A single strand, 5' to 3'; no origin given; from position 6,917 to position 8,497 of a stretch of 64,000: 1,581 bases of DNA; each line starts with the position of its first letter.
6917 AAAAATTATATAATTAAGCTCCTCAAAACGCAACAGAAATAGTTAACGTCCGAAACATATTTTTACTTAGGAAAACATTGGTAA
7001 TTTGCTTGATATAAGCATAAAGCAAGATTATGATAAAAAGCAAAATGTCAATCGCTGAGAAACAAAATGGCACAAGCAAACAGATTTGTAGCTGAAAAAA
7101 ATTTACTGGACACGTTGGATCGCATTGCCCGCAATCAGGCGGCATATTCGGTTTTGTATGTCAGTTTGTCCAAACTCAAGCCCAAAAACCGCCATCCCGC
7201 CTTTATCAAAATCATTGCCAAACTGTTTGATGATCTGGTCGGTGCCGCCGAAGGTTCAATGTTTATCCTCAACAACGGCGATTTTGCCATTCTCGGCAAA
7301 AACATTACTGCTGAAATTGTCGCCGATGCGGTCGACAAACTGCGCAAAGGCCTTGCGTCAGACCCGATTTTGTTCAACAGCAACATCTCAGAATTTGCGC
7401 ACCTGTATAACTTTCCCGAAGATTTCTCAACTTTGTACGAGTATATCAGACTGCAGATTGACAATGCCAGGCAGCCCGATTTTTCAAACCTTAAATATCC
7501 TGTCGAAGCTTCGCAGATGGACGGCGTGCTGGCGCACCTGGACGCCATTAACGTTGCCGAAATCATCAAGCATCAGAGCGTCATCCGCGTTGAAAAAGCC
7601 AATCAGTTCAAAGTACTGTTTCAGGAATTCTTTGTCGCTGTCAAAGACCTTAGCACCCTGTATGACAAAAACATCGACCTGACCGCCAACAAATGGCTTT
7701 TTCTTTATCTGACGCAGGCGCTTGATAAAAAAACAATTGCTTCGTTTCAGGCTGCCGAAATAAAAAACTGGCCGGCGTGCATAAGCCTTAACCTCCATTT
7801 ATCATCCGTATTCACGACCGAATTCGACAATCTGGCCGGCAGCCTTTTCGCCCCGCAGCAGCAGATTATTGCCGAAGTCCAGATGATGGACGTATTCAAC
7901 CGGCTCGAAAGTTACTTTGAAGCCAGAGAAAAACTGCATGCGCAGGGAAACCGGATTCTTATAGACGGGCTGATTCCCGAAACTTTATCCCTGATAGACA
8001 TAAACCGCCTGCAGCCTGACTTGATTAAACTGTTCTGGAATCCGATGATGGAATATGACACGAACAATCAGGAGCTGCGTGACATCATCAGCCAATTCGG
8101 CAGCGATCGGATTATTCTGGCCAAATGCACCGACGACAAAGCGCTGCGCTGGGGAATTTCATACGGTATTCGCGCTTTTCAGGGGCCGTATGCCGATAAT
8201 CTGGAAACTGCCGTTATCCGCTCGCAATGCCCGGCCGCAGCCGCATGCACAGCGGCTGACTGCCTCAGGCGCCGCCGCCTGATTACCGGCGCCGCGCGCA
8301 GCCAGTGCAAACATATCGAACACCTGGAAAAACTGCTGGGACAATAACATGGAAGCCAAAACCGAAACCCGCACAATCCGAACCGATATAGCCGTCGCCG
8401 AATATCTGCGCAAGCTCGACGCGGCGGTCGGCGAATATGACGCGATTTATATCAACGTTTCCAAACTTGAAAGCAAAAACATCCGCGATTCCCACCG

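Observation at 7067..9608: Tandem pair of doubly degenerate GGDEF-EAL paralogs divergently transcribed from the HydS operon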

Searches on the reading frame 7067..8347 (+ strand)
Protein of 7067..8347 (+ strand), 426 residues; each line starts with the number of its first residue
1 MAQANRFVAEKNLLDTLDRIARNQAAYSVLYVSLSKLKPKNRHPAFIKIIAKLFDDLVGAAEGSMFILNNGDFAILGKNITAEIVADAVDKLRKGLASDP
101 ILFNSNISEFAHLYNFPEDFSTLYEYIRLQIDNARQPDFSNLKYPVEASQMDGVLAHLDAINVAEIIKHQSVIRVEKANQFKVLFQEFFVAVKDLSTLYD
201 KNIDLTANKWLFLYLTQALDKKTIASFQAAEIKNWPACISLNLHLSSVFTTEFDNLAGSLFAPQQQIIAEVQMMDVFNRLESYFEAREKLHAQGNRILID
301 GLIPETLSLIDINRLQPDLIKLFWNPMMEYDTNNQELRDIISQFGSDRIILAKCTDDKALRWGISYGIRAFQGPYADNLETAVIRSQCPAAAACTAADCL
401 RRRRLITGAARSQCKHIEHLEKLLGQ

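Call 5: search_protein_families(library=pfam, proteins=[window:7067-8347:+], max_evalue=0.01)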
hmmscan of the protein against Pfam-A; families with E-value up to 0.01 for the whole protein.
window:7067-8347:+ (426 aa): 1 family
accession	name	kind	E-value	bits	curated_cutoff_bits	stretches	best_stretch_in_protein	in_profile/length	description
PF00563.25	EAL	-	3.7e-06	26.9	31.3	1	222-375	70-232/236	EAL domain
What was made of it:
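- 7508..8227 (+): A, residues about 148-387: EAL-like domain. First metal site E187/N242/E270/D300, K321 and Q372-G373 are kept. Second-site ligands are replaced by G301, F323 and A352. K353 sits where the family has Arg. Pfam EAL 26.9 bits, below the cut-off (call 5).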

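Call 8: search_protein_families(library=ncbifam, proteins=[window:7067-8347:+], max_evalue=1)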
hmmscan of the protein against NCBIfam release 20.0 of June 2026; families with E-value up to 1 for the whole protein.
window:7067-8347:+ (426 aa): 1 family
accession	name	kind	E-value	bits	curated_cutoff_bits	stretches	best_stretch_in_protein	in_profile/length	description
NF058537.1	Rbp_regulator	equivalog_domain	0.15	12.3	100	0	328-346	7-25/79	RNA-binding regulator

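Call 9: find_homologous_proteins(query=window:7067-8347:+)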
Query window:7067-8347:+ (426 aa): 359 proteins with E <= 0.001 among 8000 candidates; the best 120 are listed.
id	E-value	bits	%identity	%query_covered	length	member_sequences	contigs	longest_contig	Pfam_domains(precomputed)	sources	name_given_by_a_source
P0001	2.5e-279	944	99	100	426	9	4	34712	PF00563.26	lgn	-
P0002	2.7e-252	855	90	100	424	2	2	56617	PF00563.26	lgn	-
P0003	8.0e-251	850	88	100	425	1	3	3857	PF00563.26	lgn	-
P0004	2.3e-250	849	88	100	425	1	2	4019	PF00563.26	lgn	-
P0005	2.2e-239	812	84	100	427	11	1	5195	PF00563.26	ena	-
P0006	2.2e-236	802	84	100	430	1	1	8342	PF00563.26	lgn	-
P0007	1.4e-228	777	80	100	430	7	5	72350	PF00563.26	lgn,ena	-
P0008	7.2e-228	774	80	100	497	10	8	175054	PF00563.26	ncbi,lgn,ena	-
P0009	5.0e-225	765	79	100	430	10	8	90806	PF00563.26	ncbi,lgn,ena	-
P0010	6.2e-201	686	70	98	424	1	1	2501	PF00563.26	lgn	-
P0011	1.3e-185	635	66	100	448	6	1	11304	-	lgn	-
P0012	2.9e-184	631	64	100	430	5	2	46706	PF00563.26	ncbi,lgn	-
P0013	1.4e-182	625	64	100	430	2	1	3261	PF00563.26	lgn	-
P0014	1.4e-182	625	64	100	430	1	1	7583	PF00563.26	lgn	-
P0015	1.7e-182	625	63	100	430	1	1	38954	-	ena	-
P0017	4.3e-179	614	63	100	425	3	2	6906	PF00563.26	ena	-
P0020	4.6e-177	607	63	100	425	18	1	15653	PF00563.26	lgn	-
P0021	9.5e-177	606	63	100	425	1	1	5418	PF00563.26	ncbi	-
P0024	5.9e-175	600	62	100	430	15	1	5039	PF00563.26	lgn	-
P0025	4.4e-171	587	61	100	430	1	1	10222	PF00563.26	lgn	-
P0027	2.8e-170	585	62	100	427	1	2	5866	PF00563.26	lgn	-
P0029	1.2e-166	573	61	100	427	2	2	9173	PF00563.26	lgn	-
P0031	4.4e-164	564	57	100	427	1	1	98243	PF00563.26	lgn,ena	-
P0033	2.1e-163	562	60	100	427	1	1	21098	PF00563.26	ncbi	-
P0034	5.6e-163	561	58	100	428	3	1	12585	PF00563.26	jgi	-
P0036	6.7e-163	561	59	100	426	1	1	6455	PF00563.26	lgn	-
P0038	1.3e-161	556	59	100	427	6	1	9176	PF00563.26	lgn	-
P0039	2.2e-161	556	58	100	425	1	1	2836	PF00563.26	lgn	-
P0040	2.6e-161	555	58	100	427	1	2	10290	PF00563.26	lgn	-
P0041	4.1e-161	555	58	100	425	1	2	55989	PF00563.26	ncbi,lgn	-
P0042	4.6e-161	554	57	100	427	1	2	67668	PF00563.26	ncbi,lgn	-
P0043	4.8e-161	554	58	100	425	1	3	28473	PF00563.26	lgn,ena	-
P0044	9.4e-161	553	58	100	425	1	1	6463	PF00563.26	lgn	-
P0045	1.3e-160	553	57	100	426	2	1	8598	PF00563.26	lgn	-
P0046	7.0e-160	551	58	100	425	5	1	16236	PF00563.26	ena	-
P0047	1.3e-159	550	58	100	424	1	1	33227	PF00563.26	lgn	-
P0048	1.3e-159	550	58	100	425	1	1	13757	PF00563.26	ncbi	-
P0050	3.7e-159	548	57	100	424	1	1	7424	PF00563.26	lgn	-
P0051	1.4e-158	546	58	100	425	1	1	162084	PF00563.26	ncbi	-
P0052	1.1e-157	543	57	100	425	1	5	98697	PF00563.26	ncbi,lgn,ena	-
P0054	1.5e-157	543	55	100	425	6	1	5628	PF00563.26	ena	-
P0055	3.2e-157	542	57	100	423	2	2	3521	PF00563.26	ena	-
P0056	6.5e-157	541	57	100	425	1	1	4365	PF00563.26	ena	-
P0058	1.1e-156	540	55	100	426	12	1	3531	PF00563.26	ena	-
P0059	1.8e-156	539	55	100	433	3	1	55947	PF00563.26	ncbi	-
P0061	5.4e-156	538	57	100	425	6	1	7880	PF00563.26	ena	-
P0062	9.0e-156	537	56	100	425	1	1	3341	PF00563.26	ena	-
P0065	2.1e-154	533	55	100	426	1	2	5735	PF00563.26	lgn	-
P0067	4.3e-154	532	55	100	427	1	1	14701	PF00563.26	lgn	-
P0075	7.4e-153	527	54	100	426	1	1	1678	PF00563.26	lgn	-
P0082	1.7e-151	523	55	100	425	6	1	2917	PF00563.26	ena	-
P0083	1.8e-151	523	53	100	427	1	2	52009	PF00563.26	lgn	-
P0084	1.9e-151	523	54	100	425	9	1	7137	PF00563.26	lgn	-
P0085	2.6e-151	522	56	100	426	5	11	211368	PF00563.26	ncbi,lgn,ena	-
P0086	3.1e-151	522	53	100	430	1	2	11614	PF00563.26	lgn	-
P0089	7.5e-151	521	52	100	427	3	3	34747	PF00563.26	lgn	-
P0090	8.0e-151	521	54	100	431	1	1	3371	PF00563.26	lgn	-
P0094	2.0e-150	519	54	99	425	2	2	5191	PF00563.26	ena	-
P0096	4.0e-150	518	54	100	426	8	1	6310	PF00563.26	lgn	-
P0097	4.6e-150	518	56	100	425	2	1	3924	PF00563.26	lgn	-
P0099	1.1e-149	517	53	100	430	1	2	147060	PF00563.26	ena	-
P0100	1.3e-149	517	53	100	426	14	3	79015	PF00563.26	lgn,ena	-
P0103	4.4e-149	515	54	99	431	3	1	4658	PF00563.26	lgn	-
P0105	9.9e-149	514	55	100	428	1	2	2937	PF00563.26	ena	-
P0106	1.6e-148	513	53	100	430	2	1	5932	PF00563.26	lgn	-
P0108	4.8e-148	512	51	100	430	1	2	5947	PF00563.26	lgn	-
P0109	5.5e-148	511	53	100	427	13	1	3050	PF00563.26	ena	-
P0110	7.4e-148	511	54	99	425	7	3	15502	PF00563.26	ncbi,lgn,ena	-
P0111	9.6e-148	511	52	100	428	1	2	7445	PF00563.26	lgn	-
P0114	1.6e-147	510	53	100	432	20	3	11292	PF00563.26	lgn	-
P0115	1.7e-147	510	51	100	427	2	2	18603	PF00563.26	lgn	-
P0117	2.6e-147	509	52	100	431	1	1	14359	PF00563.26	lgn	-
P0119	5.8e-147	508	54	100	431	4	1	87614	PF00563.26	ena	-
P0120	6.1e-147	508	54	100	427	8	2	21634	PF00563.26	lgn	-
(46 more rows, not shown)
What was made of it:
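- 7067..8347 (+): Gene A: 426-aa A-type protein with a GGDEF-like domain, an EAL-like domain and a Cys4 tail. 359 homologs, the 120 listed being 51-99% identical and about 425 aa (call 9).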

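Call 15: find_related_loci(query=A1, collection=genome_contigs, flank=10000)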
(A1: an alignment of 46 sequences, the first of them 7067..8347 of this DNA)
Query A1 (426 aa) in genome_contigs; peptide patterns used: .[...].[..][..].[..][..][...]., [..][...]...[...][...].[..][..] (x = any residue, [..] = any of these).
203 stretches matched a pattern; 180 encode a relative of the query (tblastn E <= 1e-3); the best 80 are kept; 80 distinct loci.
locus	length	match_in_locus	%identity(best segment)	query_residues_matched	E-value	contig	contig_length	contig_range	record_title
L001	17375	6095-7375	85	1-425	0e+0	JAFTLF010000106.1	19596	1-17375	MAG: Alphaproteobacteria bacterium isolate RGIG3920 Roe_deer_Cecum-3__c491508, whole genome shotgun sequence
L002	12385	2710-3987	81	1-426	0e+0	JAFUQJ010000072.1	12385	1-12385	MAG: Alphaproteobacteria bacterium isolate RGIG4730 Roe_deer_Rectum.Co__c1001005, whole genome shotgun sequence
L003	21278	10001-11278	80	1-426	0e+0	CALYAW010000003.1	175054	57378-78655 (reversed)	MAG: uncultured Alphaproteobacteria bacterium isolate BRZ_DM__bin108 genome assembly, contig: BRZ_DM__NODE_110_length_17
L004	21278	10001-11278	79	1-426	0e+0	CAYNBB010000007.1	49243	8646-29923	MAG TPA_asm: uncultured Azospirillaceae bacterium isolate SRP225648_co1_885 genome assembly, contig: NODE_1225_length_49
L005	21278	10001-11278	79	1-426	0e+0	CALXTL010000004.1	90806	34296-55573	MAG: uncultured Alphaproteobacteria bacterium isolate BRZ_KN__bin99 genome assembly, contig: BRZ_KN__NODE_245_length_908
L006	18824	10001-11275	65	1-425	0e+0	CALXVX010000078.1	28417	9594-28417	MAG: uncultured Alphaproteobacteria bacterium isolate E21__bin46 genome assembly, contig: E21__k127_6233777, whole genom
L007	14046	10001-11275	65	1-425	0e+0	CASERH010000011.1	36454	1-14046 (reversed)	uncultured proteobacterium isolate O27_L1_392392_idba_bin.56 genome assembly, contig: O27_L1_392392_idba_bin.56.fa_scaff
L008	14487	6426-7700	64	1-425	0e+0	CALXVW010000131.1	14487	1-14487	MAG: uncultured Alphaproteobacteria bacterium isolate E40__bin9 genome assembly, contig: E40__k127_1933085, whole genome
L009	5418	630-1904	63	1-425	0e+0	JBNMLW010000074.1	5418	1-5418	MAG: Alphaproteobacteria bacterium isolate CM_BacCAZ1100.7 k141_3787_length_5418_cov_10.0000, whole genome shotgun seque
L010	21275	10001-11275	63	1-425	0e+0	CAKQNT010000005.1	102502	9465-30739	MAG: uncultured Alphaproteobacteria bacterium isolate REFINED_METABAT215_TOP10_CONTIGS_1500_ASSEMBLY_K77_MERGED__Hadza_M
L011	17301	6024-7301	62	1-426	0e+0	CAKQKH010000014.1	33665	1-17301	MAG: uncultured Alphaproteobacteria bacterium isolate REFINED_METABAT215_TOP10_CONTIGS_1500_ASSEMBLY_K77_MERGED__Hadza_M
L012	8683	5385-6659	61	1-425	0e+0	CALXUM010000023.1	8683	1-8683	MAG: uncultured Alphaproteobacteria bacterium isolate BRZ_CT__bin98 genome assembly, contig: BRZ_CT__NODE_9745_length_86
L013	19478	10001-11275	61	1-425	0e+0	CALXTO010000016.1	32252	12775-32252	MAG: uncultured Alphaproteobacteria bacterium isolate BRZ_CT__bin33 genome assembly, contig: BRZ_CT__NODE_1895_length_32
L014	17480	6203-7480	59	1-425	1e-176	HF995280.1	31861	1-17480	Proteobacteria bacterium CAG:495 genomic scaffold, scf55, whole genome shotgun sequence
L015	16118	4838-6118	60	1-425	6e-174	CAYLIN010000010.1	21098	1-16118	MAG TPA_asm: uncultured Azospirillaceae bacterium isolate SRP199465_co2_209 genome assembly, contig: NODE_7185_length_21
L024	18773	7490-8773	55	1-425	2e-163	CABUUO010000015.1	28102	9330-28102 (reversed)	MAG TPA_asm: uncultured proteobacterium isolate MGYG-HGUT-04400 genome assembly, contig: GUT_GENOME272660_15, whole geno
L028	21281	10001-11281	54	1-424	1e-161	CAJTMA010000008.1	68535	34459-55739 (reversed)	MAG TPA_asm: uncultured Alphaproteobacteria bacterium isolate MGBC104355 genome assembly, contig: MGBC104355.8, whole ge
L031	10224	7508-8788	53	1-424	2e-159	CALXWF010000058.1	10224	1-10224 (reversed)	MAG: uncultured Alphaproteobacteria bacterium isolate E19__bin150 genome assembly, contig: E19__k127_8305161, whole geno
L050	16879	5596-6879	53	1-424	3e-154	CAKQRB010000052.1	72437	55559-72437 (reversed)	MAG: uncultured Alphaproteobacteria bacterium isolate REFINED_METABAT215_TOP10_CONTIGS_1500_ASSEMBLY_K127_MEGAHIT__Hadza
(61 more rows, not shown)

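Call 19: predict_structure(alignment_id=A1)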
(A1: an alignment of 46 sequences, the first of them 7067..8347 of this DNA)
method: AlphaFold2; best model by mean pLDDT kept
length: 426 residues; sequences in the alignment: 46
mean_pLDDT: 83.4   pTM: 0.64
mean pLDDT of the five models: 83.4, 83.3, 82.5, 80.6, 80.2
residues with pLDDT >= 90: 119; 70-90: 265; 50-70: 36; < 50: 6
segments of 3 or more residues with pLDDT < 50: 1-4
pLDDT, mean of each block of 10 residues (from residue 1): 62 89 86 75 67 79 84 87 77 68 68 88 88 62 74 83 82 84 89 75 76 81 85 85 91 83 83 88 96 94 86 93 89 88 94 93 93 91 90 89 87 88 73
secondary structure, 60 per line:
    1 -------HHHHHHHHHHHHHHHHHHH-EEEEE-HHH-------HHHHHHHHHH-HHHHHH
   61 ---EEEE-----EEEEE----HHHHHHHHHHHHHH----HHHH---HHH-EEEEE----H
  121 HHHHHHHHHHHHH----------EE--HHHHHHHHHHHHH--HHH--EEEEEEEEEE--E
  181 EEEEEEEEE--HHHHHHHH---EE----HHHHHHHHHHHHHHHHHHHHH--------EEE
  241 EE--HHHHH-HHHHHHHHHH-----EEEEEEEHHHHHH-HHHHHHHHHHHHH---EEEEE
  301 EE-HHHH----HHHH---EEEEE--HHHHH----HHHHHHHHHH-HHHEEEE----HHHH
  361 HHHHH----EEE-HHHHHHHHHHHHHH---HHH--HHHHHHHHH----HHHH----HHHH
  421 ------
elements in order: H8-26 E28-32 H44-53 H55-60 E64-67 E73-77 H82-95 H100-103 E111-115 H120-133 H148-160 E168-177 E180-189 H192-199 H209-229 E238-242 H245-249 H251-260 E266-272 H273-278 H280-292 E296-302 H304-307 H312-315 E319-323 H326-330 H335-344 E349-352 H357-365 E370-372 H374-387 H396-404 H409-412 H417-420
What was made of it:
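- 7067..8347 (+): AlphaFold pLDDT 83.4 (call 19).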

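Call 22: search_solved_structures(query=A1, max_evalue=1, show_alignments=2)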
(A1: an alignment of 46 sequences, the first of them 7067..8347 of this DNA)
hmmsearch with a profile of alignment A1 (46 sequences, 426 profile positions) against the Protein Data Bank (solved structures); distinct sequences matched with E-value up to 1: 7.
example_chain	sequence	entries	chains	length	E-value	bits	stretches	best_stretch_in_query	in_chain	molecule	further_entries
4jqf_A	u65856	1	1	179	0.00058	22.1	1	40-166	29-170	CST complex subunit STN1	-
8d0b_B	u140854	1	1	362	0.0026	19.9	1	40-165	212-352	CST complex subunit STN1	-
7u5c_F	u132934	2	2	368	0.0027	19.9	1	40-165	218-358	CST complex subunit STN1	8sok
6w6w_C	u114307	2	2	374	0.0028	19.8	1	40-165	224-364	CST complex subunit STN1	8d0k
8soj_B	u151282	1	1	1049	0.02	17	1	40-165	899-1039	CST complex subunit STN1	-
8pps_A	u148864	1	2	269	0.093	14.8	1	238-347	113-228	EAL domain-containing protein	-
5xgb_A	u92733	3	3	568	0.2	13.7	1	238-347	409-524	Uncharacterized protein | Uncharacterized protein PA0861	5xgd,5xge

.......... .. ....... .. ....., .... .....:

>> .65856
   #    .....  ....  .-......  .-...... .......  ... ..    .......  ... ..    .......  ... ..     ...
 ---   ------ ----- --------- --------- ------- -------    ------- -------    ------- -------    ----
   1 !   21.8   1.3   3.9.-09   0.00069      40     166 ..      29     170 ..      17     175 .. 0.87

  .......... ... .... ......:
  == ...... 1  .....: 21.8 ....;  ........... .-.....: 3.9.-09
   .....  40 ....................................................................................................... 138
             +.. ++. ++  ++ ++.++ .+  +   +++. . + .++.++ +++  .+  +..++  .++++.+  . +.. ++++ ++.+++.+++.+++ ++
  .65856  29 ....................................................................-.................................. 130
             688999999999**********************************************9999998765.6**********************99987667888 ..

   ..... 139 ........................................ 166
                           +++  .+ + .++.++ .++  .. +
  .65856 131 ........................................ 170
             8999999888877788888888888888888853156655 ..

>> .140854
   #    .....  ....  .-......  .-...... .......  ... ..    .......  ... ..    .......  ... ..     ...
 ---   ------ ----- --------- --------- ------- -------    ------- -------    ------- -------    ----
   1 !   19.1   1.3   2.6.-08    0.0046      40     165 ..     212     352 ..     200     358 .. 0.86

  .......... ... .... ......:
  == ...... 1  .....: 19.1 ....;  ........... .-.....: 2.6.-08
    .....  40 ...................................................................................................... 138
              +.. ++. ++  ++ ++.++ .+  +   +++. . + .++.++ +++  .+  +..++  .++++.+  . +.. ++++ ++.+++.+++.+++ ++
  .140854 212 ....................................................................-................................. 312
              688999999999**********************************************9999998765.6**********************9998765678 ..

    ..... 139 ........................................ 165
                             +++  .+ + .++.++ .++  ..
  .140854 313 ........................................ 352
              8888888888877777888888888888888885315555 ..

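Call 24: search_protein_representatives(alignment_id=A1)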
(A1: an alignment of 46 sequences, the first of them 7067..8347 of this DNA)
Query: 46 sequences, 426 profile positions. Proteins with E-value up to 0.001 (for the whole library): 1744; up to 1e-10: 1338; up to 1e-30: 717. The best 150 are listed.
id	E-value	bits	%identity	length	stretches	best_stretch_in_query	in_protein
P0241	1.1e-158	545.1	-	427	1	3-425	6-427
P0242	1.8e-154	531.2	-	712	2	7-388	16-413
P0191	3.9e-149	513.6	-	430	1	3-389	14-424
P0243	2.3e-130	451.7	-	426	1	2-423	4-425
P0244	1.6e-123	429.1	-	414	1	7-422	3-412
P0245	3.0e-120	418.4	-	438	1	3-424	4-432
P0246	5.9e-117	407.6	-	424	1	5-387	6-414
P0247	3.7e-115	401.6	-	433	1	1-424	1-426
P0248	2.2e-107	376.0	-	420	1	7-392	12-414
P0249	4.5e-103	361.8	-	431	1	5-387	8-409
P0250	2.2e-102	359.6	-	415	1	1-388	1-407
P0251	1.5e-101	356.8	-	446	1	6-419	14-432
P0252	3.5e-101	355.6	-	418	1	9-387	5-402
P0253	4.1e-101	355.4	-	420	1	9-388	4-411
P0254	8.9e-101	354.3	-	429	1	8-383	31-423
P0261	1.2e-94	334.1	-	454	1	7-423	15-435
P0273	2.6e-90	319.7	-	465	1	3-422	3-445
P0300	5.1e-87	308.9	-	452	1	8-381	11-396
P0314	6.5e-85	302.0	-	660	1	3-379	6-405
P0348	3.3e-82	293.1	-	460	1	7-422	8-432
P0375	7.0e-80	285.4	-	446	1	4-422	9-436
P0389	8.3e-78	278.6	-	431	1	11-384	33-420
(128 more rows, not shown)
